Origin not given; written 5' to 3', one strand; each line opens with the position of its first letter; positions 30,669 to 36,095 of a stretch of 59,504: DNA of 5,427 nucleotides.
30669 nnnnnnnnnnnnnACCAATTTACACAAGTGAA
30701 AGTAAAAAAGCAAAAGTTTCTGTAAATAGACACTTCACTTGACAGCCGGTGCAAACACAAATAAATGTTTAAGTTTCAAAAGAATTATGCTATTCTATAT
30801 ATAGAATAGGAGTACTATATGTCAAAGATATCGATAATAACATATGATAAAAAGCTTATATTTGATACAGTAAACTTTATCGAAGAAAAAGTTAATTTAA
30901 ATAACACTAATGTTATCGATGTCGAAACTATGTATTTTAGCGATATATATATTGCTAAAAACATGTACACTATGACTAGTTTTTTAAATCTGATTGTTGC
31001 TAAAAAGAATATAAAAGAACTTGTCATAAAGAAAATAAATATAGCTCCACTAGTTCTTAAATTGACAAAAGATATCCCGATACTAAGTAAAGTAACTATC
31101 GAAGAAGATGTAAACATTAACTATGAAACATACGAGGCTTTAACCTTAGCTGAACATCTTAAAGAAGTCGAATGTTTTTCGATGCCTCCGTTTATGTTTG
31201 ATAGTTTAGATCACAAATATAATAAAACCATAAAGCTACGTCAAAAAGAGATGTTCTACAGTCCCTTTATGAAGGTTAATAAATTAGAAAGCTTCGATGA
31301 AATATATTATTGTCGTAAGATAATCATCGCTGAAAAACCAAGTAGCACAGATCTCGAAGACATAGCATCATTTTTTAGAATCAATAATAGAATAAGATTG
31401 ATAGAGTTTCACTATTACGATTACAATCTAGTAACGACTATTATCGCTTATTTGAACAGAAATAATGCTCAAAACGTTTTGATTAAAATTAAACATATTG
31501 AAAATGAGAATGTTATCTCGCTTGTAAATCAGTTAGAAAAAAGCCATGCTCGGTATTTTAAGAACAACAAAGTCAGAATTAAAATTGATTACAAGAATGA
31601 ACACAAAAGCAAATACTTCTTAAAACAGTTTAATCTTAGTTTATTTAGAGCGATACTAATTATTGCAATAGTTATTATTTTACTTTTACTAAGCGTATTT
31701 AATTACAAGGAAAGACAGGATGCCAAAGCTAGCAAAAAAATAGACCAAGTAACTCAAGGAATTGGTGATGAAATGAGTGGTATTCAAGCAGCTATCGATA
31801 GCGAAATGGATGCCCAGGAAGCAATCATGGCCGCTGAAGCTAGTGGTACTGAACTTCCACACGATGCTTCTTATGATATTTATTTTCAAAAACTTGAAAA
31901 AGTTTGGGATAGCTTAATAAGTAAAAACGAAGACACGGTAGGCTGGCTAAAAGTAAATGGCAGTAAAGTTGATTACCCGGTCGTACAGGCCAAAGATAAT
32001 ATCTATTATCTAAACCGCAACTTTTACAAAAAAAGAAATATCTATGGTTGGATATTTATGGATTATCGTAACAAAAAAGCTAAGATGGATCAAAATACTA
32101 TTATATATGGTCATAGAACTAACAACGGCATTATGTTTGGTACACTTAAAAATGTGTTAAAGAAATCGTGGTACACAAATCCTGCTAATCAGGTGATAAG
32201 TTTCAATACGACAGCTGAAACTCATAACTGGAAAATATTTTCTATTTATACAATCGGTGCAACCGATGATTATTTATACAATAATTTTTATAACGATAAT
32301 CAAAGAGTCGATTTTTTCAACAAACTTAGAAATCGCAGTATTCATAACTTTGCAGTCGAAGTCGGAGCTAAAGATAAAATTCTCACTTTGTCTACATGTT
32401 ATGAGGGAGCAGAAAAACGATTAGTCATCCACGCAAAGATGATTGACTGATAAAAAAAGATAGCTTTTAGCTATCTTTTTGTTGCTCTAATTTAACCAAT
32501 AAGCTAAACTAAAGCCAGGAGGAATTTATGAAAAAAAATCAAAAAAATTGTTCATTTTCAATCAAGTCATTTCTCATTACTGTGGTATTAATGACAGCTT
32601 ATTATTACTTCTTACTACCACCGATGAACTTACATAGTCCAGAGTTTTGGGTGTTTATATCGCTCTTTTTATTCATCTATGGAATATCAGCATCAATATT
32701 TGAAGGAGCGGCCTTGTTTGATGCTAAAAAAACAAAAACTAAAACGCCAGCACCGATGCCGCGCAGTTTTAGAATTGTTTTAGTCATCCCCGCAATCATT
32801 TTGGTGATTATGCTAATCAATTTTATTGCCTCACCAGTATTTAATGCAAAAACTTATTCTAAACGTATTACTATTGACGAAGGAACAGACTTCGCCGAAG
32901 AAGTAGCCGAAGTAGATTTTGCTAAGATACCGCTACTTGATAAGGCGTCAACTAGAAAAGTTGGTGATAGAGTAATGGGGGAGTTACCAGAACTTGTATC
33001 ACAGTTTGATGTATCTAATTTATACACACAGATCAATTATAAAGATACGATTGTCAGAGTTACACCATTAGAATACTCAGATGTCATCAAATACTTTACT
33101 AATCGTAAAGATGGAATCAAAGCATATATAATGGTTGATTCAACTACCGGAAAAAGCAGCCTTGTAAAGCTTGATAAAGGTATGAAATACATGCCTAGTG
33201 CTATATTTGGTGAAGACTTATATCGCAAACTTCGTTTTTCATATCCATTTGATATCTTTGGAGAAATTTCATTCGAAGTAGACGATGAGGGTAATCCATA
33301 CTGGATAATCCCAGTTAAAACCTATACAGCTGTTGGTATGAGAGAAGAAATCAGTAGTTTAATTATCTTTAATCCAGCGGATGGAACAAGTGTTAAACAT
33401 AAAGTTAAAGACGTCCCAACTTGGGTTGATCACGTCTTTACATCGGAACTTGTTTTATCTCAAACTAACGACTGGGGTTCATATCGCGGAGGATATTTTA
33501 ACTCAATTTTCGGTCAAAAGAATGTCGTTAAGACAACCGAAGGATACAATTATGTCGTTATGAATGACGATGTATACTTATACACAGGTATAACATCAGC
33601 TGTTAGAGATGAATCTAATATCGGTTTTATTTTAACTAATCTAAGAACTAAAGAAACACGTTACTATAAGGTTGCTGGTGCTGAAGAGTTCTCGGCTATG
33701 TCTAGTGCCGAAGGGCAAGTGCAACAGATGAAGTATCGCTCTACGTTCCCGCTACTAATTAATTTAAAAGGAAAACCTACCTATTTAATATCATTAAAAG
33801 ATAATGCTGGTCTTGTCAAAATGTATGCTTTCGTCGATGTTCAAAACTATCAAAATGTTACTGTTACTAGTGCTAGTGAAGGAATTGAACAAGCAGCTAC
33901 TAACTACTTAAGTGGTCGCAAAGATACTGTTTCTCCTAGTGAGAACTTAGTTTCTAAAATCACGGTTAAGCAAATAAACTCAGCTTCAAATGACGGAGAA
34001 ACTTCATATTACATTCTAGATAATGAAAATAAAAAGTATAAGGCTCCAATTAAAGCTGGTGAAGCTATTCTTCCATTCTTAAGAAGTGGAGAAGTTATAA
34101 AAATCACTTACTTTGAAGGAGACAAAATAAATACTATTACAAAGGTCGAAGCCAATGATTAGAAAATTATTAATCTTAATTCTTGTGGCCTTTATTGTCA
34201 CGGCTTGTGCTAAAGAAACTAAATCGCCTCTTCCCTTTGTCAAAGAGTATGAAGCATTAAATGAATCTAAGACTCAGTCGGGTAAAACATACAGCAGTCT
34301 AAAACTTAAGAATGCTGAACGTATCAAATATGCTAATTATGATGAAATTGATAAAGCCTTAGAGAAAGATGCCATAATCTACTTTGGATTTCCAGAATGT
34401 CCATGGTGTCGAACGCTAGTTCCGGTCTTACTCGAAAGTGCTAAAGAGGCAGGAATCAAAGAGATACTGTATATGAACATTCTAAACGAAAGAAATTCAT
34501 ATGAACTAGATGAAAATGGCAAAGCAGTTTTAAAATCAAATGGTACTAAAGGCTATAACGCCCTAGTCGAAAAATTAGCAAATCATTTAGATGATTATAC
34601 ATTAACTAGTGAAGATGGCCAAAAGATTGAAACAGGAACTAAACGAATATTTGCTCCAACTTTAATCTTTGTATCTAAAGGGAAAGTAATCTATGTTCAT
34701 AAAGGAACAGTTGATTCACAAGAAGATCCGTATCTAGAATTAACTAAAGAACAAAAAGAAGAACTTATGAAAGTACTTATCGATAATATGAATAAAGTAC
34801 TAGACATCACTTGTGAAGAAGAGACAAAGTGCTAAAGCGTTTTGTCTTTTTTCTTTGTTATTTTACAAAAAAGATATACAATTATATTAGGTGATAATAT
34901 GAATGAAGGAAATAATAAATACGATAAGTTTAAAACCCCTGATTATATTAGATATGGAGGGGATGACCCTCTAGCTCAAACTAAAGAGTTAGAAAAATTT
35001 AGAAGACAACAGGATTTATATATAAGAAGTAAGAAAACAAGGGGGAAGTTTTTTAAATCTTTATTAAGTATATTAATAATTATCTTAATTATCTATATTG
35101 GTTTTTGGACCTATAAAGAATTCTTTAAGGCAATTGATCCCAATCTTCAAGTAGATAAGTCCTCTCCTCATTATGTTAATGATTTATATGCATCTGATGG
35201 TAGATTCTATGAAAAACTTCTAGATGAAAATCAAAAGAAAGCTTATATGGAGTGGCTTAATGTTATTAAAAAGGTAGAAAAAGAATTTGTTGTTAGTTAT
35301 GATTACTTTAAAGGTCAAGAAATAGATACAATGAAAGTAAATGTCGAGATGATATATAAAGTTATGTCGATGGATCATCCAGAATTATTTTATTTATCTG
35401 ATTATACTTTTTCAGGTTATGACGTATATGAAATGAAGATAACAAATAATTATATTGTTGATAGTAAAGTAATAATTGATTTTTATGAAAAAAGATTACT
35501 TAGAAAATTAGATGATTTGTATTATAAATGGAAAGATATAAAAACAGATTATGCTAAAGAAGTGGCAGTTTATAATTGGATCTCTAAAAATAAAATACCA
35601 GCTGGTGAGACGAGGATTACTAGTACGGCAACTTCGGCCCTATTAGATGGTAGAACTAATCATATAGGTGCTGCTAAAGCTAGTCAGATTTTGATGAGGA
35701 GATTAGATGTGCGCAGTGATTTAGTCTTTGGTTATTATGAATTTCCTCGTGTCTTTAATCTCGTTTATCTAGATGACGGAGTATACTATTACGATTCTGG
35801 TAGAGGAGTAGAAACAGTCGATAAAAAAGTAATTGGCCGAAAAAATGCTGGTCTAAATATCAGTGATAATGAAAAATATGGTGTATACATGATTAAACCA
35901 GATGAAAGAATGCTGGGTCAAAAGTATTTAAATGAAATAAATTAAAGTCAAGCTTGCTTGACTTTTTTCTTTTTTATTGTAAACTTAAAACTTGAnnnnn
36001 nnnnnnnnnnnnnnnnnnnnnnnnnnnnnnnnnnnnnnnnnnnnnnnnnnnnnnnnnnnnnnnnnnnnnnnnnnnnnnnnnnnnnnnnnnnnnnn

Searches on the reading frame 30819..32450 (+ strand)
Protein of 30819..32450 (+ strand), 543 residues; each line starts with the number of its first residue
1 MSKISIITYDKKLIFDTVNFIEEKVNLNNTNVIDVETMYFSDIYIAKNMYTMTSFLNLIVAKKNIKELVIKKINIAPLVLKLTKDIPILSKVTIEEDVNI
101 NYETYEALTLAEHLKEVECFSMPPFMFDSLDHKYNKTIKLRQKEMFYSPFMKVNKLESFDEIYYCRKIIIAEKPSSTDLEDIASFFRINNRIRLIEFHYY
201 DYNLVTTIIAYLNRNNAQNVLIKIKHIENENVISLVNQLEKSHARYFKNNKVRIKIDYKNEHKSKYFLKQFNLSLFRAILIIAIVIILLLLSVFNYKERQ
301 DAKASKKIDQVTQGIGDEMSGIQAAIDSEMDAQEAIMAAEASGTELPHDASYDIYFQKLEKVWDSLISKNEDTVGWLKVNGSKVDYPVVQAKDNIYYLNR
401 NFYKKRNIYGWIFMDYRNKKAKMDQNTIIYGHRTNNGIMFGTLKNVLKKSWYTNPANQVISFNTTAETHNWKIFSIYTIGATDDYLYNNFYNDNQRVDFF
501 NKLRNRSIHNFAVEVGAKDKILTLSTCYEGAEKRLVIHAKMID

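Call 17: search_protein_families(library=pfam, proteins=[window:30819-32450:+], max_evalue=0.001)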
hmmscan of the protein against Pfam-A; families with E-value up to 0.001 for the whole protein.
window:30819-32450:+ (543 aa): 1 family
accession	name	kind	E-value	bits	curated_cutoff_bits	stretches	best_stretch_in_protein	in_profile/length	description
PF04203.18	Sortase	-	1.8e-15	57.3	26.6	1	377-541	1-124/125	Sortase domain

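Call 70: search_protein_families(library=ncbifam, proteins=[window:30819-32450:+], max_evalue=0.1)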
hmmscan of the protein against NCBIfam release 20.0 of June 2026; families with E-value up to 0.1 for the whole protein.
window:30819-32450:+ (543 aa): 2 families
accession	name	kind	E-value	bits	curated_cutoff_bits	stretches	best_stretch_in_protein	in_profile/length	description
TIGR03064.1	sortase_srtB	equivalog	4.7e-48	163.6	153.75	1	358-536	57-234/235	class B sortase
NF040525.1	SrtB_LPKTxSAVK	exception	1e-17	64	200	1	357-531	49-227/261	class B sortase, LPKTxAVK-specific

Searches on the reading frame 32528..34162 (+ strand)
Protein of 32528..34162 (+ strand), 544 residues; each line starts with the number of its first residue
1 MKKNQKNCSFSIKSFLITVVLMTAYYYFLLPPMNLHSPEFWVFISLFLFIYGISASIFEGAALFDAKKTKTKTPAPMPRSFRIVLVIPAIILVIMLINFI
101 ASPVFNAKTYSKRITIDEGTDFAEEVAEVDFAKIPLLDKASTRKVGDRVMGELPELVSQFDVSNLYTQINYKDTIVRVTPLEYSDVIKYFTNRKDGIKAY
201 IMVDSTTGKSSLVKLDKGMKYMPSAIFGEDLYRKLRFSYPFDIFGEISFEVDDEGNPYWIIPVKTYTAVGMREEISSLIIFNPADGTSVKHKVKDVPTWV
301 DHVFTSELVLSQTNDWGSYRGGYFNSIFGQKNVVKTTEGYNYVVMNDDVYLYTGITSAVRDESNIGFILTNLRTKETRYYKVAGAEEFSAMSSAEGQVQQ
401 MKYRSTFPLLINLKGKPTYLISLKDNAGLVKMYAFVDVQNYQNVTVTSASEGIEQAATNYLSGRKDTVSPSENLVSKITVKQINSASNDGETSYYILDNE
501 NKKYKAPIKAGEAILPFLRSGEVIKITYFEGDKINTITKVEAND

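Call 17: search_protein_families(library=pfam, proteins=[window:32528-34162:+], max_evalue=0.001)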
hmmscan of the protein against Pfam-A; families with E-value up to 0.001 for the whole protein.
window:32528-34162:+ (544 aa): 0 families

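Call 70: search_protein_families(library=ncbifam, proteins=[window:32528-34162:+], max_evalue=0.1)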
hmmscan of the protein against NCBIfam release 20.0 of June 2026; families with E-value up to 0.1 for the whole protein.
window:32528-34162:+ (544 aa): 1 family
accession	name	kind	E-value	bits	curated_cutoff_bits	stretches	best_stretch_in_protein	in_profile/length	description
NF007860.0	PRK10572.1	equivalog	0.052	12.4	208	1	165-220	14-70/292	arabinose operon transcriptional regulator AraC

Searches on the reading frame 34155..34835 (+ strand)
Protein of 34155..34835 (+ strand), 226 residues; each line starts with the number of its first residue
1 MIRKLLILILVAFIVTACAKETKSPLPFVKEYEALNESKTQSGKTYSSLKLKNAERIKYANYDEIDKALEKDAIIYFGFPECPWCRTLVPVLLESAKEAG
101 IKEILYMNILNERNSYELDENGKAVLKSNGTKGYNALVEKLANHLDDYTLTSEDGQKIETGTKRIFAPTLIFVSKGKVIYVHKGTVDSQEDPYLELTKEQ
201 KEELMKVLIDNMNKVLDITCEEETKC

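Call 15: search_protein_families(library=pfam, proteins=[window:34155-34835:+], max_evalue=0.01)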
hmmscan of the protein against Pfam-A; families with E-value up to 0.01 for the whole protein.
window:34155-34835:+ (226 aa): 1 family
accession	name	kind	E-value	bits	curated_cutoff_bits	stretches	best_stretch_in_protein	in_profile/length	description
PF00085.26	Thioredoxin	-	0.0091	16.4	23.5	0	58-100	6-48/103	Thioredoxin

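Call 70: search_protein_families(library=ncbifam, proteins=[window:34155-34835:+], max_evalue=0.1)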
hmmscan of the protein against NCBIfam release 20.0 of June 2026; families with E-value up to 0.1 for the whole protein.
window:34155-34835:+ (226 aa): 8 families
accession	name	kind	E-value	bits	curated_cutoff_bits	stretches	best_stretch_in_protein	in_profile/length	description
TIGR01295.2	PedC_BrcD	equivalog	6.4e-06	26.1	120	1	50-111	33-95/152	PedC/BrcD family bacteriocin maturation disulfide isomerase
NF010288.0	PRK13728.1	subfamily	0.007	15.9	199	1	5-106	8-105/181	F-type conjugal transfer protein TrbB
TIGR01068.1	thioredoxin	equivalog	0.0094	16.1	96.8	0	60-108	4-53/101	thioredoxin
TIGR02738.1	TrbB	equivalog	0.011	15.4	132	1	8-102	5-82/153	type-F conjugative transfer system pilin assembly thiol-disulfide isomerase TrbB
NF001981.1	PRK00773.1-1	equivalog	0.022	14.7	40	1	13-48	3-37/56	50S ribosomal protein L18Ae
NF033894.1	Eex_IncN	subfamily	0.03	14.3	33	1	4-33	2-33/65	EexN family lipoprotein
NF008229.0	PRK10996.1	equivalog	0.034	13.9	125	0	51-100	32-82/141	thioredoxin TrxC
TIGR00411.1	redox_disulf_1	equivalog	0.077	13.1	92.75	0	76-113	5-43/82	MJ0307 family thioredoxin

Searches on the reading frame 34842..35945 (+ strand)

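Call 15: search_protein_families(library=pfam, proteins=[window:34842-35945:+], max_evalue=0.01)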
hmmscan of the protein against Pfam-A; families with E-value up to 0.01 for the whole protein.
window:34842-35945:+ (367 aa): 1 family
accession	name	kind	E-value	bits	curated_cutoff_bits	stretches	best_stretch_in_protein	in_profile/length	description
PF01841.26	Transglut_core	-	0.002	18.8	23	1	233-302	11-82/108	Transglutaminase-like superfamily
